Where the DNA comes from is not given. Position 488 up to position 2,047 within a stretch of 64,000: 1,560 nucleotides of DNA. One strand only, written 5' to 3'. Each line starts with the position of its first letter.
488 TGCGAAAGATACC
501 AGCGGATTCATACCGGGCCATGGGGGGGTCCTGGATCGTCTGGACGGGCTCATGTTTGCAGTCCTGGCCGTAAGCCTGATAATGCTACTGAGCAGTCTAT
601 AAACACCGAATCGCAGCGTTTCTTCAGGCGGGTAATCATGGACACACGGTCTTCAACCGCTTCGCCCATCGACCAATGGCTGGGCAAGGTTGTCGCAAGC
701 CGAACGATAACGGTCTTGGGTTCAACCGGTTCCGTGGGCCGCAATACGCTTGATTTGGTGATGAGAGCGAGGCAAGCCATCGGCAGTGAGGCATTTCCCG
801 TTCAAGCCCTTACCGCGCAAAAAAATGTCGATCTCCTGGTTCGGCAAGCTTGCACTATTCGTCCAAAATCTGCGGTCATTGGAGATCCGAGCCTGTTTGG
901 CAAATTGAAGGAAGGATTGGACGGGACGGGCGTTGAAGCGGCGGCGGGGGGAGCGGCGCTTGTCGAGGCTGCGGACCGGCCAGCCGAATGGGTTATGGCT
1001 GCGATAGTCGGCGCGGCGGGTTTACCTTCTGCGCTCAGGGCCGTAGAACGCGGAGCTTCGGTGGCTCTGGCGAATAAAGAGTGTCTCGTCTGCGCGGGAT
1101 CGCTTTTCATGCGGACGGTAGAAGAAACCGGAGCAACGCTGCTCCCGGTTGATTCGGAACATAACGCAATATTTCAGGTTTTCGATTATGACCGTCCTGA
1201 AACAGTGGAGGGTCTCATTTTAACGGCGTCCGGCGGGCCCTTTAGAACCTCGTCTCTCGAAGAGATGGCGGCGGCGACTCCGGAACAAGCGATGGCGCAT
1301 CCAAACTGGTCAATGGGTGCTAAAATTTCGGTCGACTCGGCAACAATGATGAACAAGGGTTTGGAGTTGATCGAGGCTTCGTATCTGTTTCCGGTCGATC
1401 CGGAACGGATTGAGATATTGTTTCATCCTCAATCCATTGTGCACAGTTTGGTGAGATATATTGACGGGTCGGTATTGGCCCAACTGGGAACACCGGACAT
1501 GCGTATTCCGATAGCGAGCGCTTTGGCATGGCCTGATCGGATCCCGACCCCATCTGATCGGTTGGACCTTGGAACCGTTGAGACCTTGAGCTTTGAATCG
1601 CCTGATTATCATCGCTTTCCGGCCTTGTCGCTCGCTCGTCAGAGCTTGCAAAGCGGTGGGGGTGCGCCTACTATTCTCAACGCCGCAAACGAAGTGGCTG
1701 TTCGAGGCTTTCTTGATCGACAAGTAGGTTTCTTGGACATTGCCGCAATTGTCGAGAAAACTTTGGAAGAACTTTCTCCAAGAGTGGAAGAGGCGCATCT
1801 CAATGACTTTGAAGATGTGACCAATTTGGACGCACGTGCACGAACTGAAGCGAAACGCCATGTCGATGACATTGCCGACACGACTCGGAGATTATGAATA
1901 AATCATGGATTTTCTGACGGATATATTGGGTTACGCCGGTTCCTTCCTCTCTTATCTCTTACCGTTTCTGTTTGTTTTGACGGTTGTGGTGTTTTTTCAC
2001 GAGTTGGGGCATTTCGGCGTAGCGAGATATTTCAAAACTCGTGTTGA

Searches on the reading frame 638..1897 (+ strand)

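Call 104: search_protein_families(library=pfam, proteins=[window:638-1897:+], max_evalue=0.00001)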
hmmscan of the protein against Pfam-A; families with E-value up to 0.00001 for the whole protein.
window:638-1897:+ (419 aa): 3 families
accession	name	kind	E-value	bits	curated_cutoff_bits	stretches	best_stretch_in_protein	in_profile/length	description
PF13288.12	DXPR_C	-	1.1e-38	132.4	27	1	283-403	1-114/115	DXP reductoisomerase C-terminal domain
PF08436.17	DXP_redisom_C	-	1.6e-38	131.1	26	1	168-251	1-84/84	1-deoxy-D-xylulose 5-phosphate reductoisomerase C-terminal domain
PF02670.22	DXP_reductoisom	-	7.8e-34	117.6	21.7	1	24-154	1-129/129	1-deoxy-D-xylulose 5-phosphate reductoisomerase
